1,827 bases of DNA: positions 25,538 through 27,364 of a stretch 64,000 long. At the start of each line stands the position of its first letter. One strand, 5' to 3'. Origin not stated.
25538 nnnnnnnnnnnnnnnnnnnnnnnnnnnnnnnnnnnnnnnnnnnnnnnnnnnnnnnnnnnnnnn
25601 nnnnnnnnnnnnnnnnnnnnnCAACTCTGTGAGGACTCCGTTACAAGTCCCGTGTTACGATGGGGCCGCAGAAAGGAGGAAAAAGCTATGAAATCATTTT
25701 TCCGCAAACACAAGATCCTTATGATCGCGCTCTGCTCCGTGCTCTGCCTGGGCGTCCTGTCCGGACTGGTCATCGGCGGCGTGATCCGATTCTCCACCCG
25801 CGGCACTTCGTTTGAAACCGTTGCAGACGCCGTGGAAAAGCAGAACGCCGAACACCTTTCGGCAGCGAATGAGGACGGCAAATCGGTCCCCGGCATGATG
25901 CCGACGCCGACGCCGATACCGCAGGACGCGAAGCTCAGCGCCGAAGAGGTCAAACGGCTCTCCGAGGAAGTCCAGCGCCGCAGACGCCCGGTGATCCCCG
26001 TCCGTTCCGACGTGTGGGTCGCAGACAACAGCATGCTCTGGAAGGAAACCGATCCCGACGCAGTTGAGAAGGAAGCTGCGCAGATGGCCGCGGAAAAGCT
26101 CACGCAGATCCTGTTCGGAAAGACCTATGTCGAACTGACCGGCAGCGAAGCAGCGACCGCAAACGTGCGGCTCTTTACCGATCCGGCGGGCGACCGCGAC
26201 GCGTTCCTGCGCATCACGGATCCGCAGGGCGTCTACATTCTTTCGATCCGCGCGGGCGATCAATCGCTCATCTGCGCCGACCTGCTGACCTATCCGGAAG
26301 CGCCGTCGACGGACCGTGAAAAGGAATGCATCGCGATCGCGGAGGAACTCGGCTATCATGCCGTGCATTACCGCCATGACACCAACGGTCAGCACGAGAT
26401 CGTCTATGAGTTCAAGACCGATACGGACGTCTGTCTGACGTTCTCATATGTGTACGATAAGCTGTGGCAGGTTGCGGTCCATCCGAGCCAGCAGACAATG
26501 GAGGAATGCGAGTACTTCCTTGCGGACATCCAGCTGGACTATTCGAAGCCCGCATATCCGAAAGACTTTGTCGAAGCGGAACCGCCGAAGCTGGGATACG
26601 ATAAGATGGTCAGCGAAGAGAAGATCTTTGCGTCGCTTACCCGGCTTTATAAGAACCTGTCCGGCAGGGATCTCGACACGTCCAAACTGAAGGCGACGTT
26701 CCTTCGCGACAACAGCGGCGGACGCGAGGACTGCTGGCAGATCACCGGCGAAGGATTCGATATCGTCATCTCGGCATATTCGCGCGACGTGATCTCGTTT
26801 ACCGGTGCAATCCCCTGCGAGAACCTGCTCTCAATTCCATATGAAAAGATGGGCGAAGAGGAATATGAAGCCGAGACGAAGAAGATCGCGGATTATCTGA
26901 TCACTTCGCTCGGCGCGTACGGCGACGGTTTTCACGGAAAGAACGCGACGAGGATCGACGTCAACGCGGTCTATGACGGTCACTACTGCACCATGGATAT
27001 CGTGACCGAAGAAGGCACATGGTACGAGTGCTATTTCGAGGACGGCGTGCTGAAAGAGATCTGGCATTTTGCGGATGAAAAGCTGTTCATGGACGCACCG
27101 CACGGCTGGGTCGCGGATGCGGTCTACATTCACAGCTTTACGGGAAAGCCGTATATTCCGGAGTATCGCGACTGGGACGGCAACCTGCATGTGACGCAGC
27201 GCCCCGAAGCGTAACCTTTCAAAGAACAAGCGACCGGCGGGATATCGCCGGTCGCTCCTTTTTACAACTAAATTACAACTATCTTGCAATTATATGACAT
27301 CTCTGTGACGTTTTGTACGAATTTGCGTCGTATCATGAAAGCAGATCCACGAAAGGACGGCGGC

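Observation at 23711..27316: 11-bp phased TTACAAC-type direct repeats define a compact putative regulon of the adjacent OmpR-family two-component system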

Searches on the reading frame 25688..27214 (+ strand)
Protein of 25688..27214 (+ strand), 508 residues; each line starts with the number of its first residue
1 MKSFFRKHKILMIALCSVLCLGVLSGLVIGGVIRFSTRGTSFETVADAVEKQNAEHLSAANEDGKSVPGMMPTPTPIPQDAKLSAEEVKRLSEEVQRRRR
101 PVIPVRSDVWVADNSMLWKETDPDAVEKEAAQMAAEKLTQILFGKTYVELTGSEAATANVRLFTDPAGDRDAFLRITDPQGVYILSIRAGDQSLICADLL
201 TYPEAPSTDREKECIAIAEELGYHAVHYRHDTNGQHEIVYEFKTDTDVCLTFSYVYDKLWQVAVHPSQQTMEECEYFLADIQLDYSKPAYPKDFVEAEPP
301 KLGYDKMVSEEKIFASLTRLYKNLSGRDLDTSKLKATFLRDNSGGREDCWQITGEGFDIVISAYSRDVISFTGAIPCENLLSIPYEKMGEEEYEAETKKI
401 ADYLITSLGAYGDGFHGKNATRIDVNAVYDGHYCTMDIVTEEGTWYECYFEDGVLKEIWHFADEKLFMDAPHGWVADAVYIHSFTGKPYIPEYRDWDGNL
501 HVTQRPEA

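Call 5: search_protein_families(library=pfam, proteins=[window:25688-27214:+], max_evalue=0.01)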
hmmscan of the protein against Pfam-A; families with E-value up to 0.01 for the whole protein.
window:25688-27214:+ (508 aa): 0 families

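Call 7: find_homologous_proteins(query=window:25688-27214:+)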
Query window:25688-27214:+ (508 aa): 74 proteins with E <= 0.001 among 8000 candidates.
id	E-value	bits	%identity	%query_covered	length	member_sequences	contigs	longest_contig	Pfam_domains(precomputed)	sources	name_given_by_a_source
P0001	0.0e+0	1134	96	100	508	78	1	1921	-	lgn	-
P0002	0.0e+0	1017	87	100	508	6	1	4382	-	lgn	-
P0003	6.7e-264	894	75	100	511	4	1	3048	-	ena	-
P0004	3.7e-215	733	62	100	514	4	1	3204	-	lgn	-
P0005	1.5e-211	721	63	100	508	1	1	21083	-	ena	-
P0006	1.0e-207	709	61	100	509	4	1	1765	-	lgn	-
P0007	9.7e-207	706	61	100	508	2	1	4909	-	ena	-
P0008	3.1e-201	687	59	99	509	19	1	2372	-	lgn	-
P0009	3.3e-201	687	60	100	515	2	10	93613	-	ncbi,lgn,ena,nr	ncbi:MAG: hypothetical protein II117_00245 [Clostridia bacterium]|nr:hypothetical protein [Clostridi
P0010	3.4e-200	684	61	100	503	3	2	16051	-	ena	-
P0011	2.7e-197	674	59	100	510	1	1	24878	-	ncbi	-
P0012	5.0e-192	657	59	100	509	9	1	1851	-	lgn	-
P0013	1.1e-191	656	55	100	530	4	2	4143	-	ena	-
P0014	6.4e-188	643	57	100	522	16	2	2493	-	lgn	-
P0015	5.4e-187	640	57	100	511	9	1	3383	-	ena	-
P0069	6.2e-87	310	37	100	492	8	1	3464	-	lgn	-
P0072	9.4e-22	95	27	80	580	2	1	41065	-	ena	-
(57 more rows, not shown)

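Call 10: find_related_loci(query=A2, collection=genome_contigs, flank=5000)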
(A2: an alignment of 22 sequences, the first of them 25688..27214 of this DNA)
Query A2 (508 aa) in genome_contigs; peptide patterns used: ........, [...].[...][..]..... (x = any residue, [..] = any of these).
53 stretches matched a pattern; 14 encode a relative of the query (tblastn E <= 1e-3); 14 distinct loci.
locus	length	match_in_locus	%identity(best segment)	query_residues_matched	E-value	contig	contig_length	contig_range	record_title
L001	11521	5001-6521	59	1-505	0e+0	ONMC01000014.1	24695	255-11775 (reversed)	uncultured Clostridiales bacterium isolate RUG432 genome assembly, contig: scaffold_704, whole genome shotgun sequence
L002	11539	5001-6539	60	1-507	0e+0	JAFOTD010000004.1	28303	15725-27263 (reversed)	MAG: Clostridia bacterium isolate RGIG775 Dairy_cattle_Omasum-6__c34, whole genome shotgun sequence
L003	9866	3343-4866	59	1-507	0e+0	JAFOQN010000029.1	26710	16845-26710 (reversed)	MAG: Clostridia bacterium isolate RGIG707 Dairy_cattle_Omasum-2__c123355, whole genome shotgun sequence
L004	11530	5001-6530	54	1-507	0e+0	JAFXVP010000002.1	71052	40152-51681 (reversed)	MAG: Clostridia bacterium isolate RGIG6786 Sheep_Rumen-3__c19479, whole genome shotgun sequence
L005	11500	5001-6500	55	1-507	6e-180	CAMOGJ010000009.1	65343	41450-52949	MAG: uncultured Clostridia bacterium isolate SRR873604_bin.123_metaWRAP_v1.3_MAG genome assembly, contig: NODE_380_lengt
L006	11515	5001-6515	53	1-507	5e-175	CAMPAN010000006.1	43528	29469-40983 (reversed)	MAG: uncultured Clostridia bacterium isolate SRR873608_bin.130_metaWRAP_v1.3_MAG genome assembly, contig: NODE_1938_leng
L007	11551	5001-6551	52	1-507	5e-171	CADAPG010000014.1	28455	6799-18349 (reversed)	MAG: uncultured Clostridiales bacterium isolate RUG13494 genome assembly, contig: RUG13494_asm_14, whole genome shotgun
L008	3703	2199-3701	51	1-490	1e-168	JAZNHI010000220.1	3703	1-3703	MAG: Clostridia bacterium isolate T1900044694_TS20190160.MAGScoT_cleanbin_000005 SGB_1767_k141_888017, whole genome shot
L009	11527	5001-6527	51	1-507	3e-173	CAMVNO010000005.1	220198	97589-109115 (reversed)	MAG TPA_asm: uncultured Clostridia bacterium isolate SRR8387718_bin.19_metaWRAP_v1.3_MAG genome assembly, contig: ERZ142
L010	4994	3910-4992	59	1-360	4e-142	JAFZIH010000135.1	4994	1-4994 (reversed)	MAG: Clostridia bacterium isolate RGIG7792 Water_buffalos_Reticulum-1__c601190, whole genome shotgun sequence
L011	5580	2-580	73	315-507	1e-88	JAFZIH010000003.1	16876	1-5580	MAG: Clostridia bacterium isolate RGIG7792 Water_buffalos_Reticulum-1__c10599, whole genome shotgun sequence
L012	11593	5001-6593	52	1-507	6e-180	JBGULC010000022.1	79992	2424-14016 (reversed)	MAG: Christensenellales bacterium isolate ruminal_MAG_266 ruminal_MAG_266_contig_0022, whole genome shotgun sequence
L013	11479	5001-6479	26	1-489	5e-33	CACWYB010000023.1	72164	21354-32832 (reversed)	MAG: uncultured Clostridiales bacterium isolate RUG11019 genome assembly, contig: RUG11019_asm_23, whole genome shotgun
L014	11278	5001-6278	27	88-493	1e-27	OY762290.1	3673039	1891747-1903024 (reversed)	MAG: Christensenellaceae bacterium isolate 20c35e01-8a7f-49ef-9147-7de253b6e4f4 genome assembly, chromosome: 1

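Call 20: search_protein_families(library=pfam, proteins=[L005:1363-2886:+, L009:1388-2788:+, L005:5-1174:+], max_evalue=0.01)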
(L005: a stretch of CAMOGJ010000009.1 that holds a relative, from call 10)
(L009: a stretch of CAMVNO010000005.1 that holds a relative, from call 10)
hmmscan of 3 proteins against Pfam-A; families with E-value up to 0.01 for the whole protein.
L005:1363-2886:+ (507 aa): 1 family
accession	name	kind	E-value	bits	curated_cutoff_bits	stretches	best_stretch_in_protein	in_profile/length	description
PF19499.4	DUF6034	-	6.3e-60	203.9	27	1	4-507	7-481/481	Family of unknown function (DUF6034)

L009:1388-2788:+ (466 aa): 1 family
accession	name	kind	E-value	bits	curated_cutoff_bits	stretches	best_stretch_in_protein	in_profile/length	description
PF19499.4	DUF6034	-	1.2e-61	209.6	27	1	33-466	44-481/481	Family of unknown function (DUF6034)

L005:5-1174:+ (389 aa): 3 families
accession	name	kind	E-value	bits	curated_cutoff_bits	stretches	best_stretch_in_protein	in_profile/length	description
PF04073.20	tRNA_edit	-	8.5e-19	68.3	25.5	1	67-176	3-116/123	Aminoacyl-tRNA editing domain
PF03129.25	HGTP_anticodon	-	2.7e-15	56.8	21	1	280-372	1-93/94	Anticodon binding domain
PF00587.30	tRNA-synt_2b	-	5.5e-09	36.8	29.3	1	135-263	124-178/179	tRNA synthetase class II core domain (G, H, P, S and T)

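Call 29: predict_structure(alignment_id=A2)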
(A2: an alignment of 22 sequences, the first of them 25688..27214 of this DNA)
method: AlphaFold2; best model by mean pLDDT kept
length: 508 residues; sequences in the alignment: 22
mean_pLDDT: 78.8   pTM: 0.50
mean pLDDT of the five models: 78.8, 78.4, 74.3, 74.2, 72.2
residues with pLDDT >= 90: 231; 70-90: 134; 50-70: 66; < 50: 77
segments of 3 or more residues with pLDDT < 50: 30-80, 108-113, 274-285
pLDDT, mean of each block of 10 residues (from residue 1): 56 72 57 35 36 39 29 36 77 84 67 64 97 98 96 95 79 92 93 93 85 94 85 74 86 91 80 48 53 91 89 96 96 96 89 96 94 96 90 97 95 87 90 91 94 95 78 80 59 57 68
secondary structure, 60 per line:
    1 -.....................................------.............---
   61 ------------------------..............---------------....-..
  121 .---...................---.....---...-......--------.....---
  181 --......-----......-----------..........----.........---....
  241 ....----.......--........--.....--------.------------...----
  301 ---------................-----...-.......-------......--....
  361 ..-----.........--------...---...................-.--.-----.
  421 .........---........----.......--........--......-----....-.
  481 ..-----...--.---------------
elements in order: H2-38 H45-57 H85-98 H114-117 E119-121 H125-143 H147-151 E159-164 E173-177 E183-188 E194-199 H211-220 E225-233 E237-244 E249-255 E258-265 H268-272 E294-296 H310-325 E335-341 E349-354 E357-362 E368-376 H391-409 E420-429 E433-440 E445-451 E454-461 H464-469 H475-478 E480-482 E488-490

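Call 31: fold_search(model_id=the predicted structure, library=pdb)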
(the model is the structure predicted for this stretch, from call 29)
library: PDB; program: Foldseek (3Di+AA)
matches with E <= 10: 1109; with E <= 0.001: 1
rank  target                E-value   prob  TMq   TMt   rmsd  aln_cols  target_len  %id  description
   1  5boi                  3.2e-04  1.00  0.20  0.41  15.4       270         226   11  Bacillus megaterium YpeB C-terminal domain (released 2015-08-12)
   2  2bkl_B                1.4e-03  0.14  0.09  0.07  25.2       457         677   10  Structural and Mechanistic Analysis of Two Prolyl Endopeptidases: Role of Inter-Domain Dynamics in Catalysis and Speci (released 2005-03-09)
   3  6t7x                  1.6e-03  0.21  0.08  0.14  21.3       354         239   10  Crystal structure of PCNA from P. abyssi (released 2020-03-04)
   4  2bkl_A                1.6e-03  0.13  0.09  0.08  24.9       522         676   10  Structural and Mechanistic Analysis of Two Prolyl Endopeptidases: Role of Inter-Domain Dynamics in Catalysis and Speci (released 2005-03-09)
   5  6can_A                3.3e-03  0.15  0.09  0.07  25.3       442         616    9  Prolyl oligopeptidase mutant S477C from Pyrococcus furiosus (released 2019-02-06)
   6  5t88_A                3.9e-03  0.13  0.09  0.07  25.6       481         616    9  Prolyl oligopeptidase from Pyrococcus furiosus (released 2017-09-06)
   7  7v2w_H                4.4e-03  0.33  0.09  0.12  21.1       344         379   11  protomer structure from the dimer of yeast THO complex (released 2022-07-27)
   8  7n5i_A                5.4e-03  0.15  0.08  0.13  22.6       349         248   12  PCNA from Thermococcus gammatolerans: crystal I, collection 1, 1.95 A, 5.22 MGy (released 2022-05-04)
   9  6rte_A                7.6e-03  0.15  0.10  0.10  22.2       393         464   10  Dihydro-heme d1 dehydrogenase NirN in complex with DHE (released 2019-06-19)
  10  6fkn_B                7.6e-03  0.12  0.09  0.10  24.3       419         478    9  Drosophila Plexin A in complex with Semaphorin 1b (released 2019-02-06)
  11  6fkn_D                8.5e-03  0.09  0.09  0.10  23.8       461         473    9  Drosophila Plexin A in complex with Semaphorin 1b (released 2019-02-06)
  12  8kbx_A                9.5e-03  0.21  0.10  0.14  21.8       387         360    8  Cryo-EM structure of human ATG2A-WIPI4 complex (released 2024-08-07)
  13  3lx1                  9.5e-03  0.13  0.08  0.13  22.7       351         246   11  Crystal Structure analysis of PCNA1 from Thermococcus kodakaraensis tk0535 (released 2011-01-26)
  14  9e5c_7h               1.2e-02  0.08  0.09  0.08  37.9       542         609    9  Cryo-EM structure of 96 nm repeat of microtubule doublet from T. brucei flagellum (released 2025-03-12)
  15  3lx2_A                1.3e-02  0.12  0.08  0.14  22.8       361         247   10  Crystal Structure analysis of PCNA from Thermococcus kodakaraensis tk0582 (released 2011-01-26)
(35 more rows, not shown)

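Call 34: search_protein_families(library=pfam, alignment_id=A2, max_evalue=1)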
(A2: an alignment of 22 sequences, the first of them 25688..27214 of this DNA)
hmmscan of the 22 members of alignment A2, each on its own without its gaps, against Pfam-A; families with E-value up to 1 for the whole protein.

A. member 1, window:25688-27214:+ (508 aa): 0 families

B. families by the number of members that match (of 22 scanned): 8 families
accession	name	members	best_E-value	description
PF24411.1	DUF7545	2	0.029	Family of unknown function (DUF7545)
PF21637.2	DUF6856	1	0.051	Family of unknown function (DUF6856)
PF00771.25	FHIPEP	1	0.059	FHIPEP family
PF15513.11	DUF4651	1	0.066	Domain of unknown function (DUF4651)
PF00073.26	Rhv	1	0.11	picornavirus capsid protein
PF09669.15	Phage_pRha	1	0.11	Phage regulatory protein Rha (Phage_pRha)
PF18830.6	LPD16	1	0.12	Large polyvalent protein-associated domain 16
PF14258.12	DUF4350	1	0.18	Domain of unknown function (DUF4350)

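Call 35: search_protein_families(library=ncbifam, proteins=[window:25688-27214:+], max_evalue=0.001)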
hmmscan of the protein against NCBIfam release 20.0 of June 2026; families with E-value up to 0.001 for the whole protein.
window:25688-27214:+ (508 aa): 0 families

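Call 51: search_solved_structures(query=A2, max_evalue=1)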
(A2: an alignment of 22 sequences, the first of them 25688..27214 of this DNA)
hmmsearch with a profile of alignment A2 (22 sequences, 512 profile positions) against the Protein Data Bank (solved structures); distinct sequences matched with E-value up to 1: 0.

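Call 60: find_encoding_contigs(protein=P0072, flank=6000, max_places=2)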
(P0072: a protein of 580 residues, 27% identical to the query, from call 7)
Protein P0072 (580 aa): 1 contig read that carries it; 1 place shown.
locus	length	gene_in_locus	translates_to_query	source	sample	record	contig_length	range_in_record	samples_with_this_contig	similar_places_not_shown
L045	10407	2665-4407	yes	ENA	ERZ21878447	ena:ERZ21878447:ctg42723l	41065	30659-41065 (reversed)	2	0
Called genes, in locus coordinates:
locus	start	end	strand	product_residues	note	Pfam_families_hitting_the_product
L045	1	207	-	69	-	?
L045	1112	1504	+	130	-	PF03965:Penicillinase_R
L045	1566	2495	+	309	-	PF05569:Peptidase_M56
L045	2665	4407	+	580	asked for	-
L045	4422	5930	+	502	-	PF19499:DUF6034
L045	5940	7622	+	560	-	-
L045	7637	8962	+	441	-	-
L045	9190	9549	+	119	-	PF03551:PadR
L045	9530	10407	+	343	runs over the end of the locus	PF22564:HAAS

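Call 61: find_encoding_contigs(protein=P0069, flank=6000, max_places=2)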
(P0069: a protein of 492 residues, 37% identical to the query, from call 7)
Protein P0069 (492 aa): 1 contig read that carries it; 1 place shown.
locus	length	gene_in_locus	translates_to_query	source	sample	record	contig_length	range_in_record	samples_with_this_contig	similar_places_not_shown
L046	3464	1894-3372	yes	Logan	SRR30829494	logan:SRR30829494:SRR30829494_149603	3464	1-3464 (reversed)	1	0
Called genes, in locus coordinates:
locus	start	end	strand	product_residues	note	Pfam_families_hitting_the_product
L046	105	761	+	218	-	PF00072:Response_reg, PF00486:Trans_reg_C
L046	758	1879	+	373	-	PF00512:HisKA, PF02518:HATPase_c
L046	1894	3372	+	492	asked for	-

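Call 64: search_protein_families(library=pfam, proteins=[L014:3074-3466:+, L014:3444-4457:+, L014:4626-6368:+, L014:6377-7891:+, L014:7901-9583:+, L014:9580-10923:+], max_evalue=0.001)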
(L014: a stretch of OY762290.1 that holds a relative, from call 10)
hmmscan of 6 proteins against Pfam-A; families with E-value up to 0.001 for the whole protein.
L014:3074-3466:+ (130 aa): 1 family
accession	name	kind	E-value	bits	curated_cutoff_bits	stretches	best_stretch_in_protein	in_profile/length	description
PF03965.22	Penicillinase_R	-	1.3e-18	67.9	22.6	1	7-123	3-115/115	Penicillinase repressor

L014:3444-4457:+ (337 aa): 1 family
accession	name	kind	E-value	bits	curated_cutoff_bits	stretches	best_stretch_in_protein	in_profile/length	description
PF05569.17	Peptidase_M56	-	2.9e-45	155.2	31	1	37-327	3-276/296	BlaR1 peptidase M56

L014:4626-6368:+ (580 aa): 0 families

L014:6377-7891:+ (504 aa): 1 family
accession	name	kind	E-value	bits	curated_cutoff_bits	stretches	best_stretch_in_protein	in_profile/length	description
PF19499.4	DUF6034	-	1e-41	143.8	27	1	59-504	15-481/481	Family of unknown function (DUF6034)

L014:7901-9583:+ (560 aa): 0 families

L014:9580-10923:+ (447 aa): 1 family
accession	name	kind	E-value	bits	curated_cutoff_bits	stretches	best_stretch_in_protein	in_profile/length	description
PF19499.4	DUF6034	-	4.4e-12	46.1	27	1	56-160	14-115/481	Family of unknown function (DUF6034)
